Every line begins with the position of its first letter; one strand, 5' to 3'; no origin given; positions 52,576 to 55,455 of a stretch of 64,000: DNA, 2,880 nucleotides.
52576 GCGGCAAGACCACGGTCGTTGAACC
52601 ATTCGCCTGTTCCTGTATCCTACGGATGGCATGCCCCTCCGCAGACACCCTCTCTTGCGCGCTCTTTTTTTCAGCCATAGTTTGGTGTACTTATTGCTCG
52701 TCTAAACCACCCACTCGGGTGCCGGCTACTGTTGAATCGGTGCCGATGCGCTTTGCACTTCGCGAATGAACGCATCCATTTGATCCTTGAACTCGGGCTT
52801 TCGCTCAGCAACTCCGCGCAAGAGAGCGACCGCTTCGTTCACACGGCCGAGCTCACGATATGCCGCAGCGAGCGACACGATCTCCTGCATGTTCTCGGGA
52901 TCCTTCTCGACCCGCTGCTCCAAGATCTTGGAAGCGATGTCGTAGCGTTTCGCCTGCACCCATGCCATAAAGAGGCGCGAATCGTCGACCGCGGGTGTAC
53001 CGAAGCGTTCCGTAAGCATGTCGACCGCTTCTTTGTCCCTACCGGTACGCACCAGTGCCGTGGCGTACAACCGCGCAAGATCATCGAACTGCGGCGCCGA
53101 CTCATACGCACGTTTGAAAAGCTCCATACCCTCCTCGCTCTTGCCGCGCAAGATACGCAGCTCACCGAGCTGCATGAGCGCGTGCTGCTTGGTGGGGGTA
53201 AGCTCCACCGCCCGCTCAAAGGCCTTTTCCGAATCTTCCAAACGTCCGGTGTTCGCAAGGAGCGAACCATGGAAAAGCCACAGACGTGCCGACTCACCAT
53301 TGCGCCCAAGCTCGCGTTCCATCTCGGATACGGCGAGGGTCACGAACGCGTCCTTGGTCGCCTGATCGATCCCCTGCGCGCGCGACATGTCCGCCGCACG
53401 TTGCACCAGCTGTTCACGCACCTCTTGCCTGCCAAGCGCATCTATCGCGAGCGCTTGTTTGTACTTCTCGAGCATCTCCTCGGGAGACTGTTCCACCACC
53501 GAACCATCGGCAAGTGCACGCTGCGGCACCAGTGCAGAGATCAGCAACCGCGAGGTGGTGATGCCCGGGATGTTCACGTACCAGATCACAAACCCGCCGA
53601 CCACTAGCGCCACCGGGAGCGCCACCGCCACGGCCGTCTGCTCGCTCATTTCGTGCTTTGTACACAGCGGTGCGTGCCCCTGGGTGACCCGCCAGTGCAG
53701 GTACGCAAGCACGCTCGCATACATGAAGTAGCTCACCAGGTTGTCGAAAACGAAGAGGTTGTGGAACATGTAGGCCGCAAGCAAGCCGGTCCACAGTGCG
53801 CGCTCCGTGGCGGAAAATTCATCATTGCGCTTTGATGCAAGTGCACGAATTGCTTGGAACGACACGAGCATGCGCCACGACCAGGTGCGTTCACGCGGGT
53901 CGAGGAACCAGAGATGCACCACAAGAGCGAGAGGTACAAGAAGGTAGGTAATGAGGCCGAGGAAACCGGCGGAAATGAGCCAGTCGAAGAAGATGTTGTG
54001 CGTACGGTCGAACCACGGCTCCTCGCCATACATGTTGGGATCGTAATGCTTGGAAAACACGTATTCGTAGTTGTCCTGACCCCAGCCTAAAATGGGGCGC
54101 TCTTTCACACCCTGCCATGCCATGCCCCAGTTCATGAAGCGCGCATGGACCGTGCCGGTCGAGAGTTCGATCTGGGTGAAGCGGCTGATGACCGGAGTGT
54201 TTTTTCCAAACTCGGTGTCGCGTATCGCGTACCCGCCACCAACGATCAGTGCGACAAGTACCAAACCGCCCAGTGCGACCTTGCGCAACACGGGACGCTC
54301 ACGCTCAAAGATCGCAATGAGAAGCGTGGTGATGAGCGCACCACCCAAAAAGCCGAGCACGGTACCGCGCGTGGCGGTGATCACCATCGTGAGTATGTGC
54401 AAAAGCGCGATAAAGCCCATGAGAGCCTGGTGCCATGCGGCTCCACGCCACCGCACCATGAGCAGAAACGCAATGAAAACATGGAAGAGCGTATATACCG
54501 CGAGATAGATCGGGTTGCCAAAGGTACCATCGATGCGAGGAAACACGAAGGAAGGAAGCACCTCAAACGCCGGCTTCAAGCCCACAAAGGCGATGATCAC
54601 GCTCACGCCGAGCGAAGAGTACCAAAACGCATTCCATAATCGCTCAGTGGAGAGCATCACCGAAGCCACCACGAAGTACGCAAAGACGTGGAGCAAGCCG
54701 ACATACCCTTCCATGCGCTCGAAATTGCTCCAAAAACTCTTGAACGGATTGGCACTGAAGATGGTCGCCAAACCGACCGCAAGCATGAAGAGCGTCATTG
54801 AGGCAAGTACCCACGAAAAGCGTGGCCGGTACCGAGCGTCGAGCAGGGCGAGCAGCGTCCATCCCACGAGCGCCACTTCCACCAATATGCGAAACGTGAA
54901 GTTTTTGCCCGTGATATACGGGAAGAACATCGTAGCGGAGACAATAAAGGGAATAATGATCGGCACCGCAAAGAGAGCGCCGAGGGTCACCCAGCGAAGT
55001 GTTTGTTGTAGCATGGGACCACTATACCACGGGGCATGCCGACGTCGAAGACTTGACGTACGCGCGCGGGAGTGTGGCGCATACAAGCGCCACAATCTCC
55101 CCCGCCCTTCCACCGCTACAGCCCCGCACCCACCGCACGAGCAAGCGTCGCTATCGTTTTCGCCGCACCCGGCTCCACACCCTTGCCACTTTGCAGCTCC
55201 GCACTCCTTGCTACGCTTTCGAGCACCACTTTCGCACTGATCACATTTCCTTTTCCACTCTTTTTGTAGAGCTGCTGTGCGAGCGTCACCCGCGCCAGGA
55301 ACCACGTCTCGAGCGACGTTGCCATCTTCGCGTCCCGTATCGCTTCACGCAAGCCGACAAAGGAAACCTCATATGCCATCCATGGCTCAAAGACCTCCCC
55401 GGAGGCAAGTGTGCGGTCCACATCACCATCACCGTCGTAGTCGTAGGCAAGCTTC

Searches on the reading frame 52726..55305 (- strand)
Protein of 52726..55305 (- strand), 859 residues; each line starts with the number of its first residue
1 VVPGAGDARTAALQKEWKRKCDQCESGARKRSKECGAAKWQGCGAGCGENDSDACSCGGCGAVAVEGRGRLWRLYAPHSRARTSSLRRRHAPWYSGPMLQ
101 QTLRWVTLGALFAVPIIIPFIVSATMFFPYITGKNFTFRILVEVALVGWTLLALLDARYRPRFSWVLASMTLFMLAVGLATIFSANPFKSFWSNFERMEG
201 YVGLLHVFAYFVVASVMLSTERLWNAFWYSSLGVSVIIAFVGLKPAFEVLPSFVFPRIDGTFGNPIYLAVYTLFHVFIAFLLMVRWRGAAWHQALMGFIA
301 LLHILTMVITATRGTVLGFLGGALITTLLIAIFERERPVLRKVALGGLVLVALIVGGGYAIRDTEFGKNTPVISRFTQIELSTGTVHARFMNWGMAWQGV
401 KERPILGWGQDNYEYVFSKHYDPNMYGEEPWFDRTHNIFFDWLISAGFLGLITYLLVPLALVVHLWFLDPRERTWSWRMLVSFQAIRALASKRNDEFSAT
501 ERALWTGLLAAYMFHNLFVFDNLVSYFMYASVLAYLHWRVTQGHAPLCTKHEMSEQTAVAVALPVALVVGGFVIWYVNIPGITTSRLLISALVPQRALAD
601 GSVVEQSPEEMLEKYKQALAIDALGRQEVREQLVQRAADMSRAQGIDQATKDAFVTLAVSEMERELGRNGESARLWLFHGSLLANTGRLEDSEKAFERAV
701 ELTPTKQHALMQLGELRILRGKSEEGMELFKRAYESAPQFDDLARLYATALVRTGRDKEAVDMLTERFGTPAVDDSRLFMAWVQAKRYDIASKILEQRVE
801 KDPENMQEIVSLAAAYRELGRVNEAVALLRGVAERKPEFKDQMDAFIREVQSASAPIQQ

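Call 55: search_protein_families(library=pfam, proteins=[window:52726-55305:-], max_evalue=0.00001)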
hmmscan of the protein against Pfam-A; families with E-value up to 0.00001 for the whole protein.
window:52726-55305:- (859 aa): 11 families
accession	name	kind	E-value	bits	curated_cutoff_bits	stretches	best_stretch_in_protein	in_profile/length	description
PF04932.20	Wzy_C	-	1.4e-18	67.6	31.7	1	299-455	2-149/149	O-Antigen ligase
PF14559.12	TPR_19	-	6e-13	49.3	25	0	720-765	4-49/68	Tetratricopeptide repeat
PF23914.1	TPR_CcmH_CycH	-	2.5e-11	44.1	42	0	652-722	30-99/158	Cytochrome c-type biogenesis protein H TPR domain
PF13428.12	TPR_14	-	4.8e-11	42.6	23.5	0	674-716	2-44/44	Tetratricopeptide repeat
PF13181.12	TPR_8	-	9.6e-11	41.4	25.7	0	673-705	1-33/34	Tetratricopeptide repeat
PF13432.12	TPR_16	-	7.3e-09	36.4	32.7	0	658-705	16-63/65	Tetratricopeptide repeat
PF07719.23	TPR_2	-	1.6e-07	31.3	27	0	680-705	8-33/34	Tetratricopeptide repeat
PF14561.12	TPR_20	-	1.4e-06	28.9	25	0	795-841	11-57/90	Tetratricopeptide repeat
PF12895.13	ANAPC3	-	2.9e-06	27.9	27.2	0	687-765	3-80/82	Anaphase-promoting complex, cyclosome, subunit 3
PF13424.12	TPR_12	-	6.4e-06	26.7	30.1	0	672-738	2-76/77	Tetratricopeptide repeat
PF12688.13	TPR_5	-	9.9e-06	26.2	24.2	0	802-846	34-79/119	Tetratrico peptide repeat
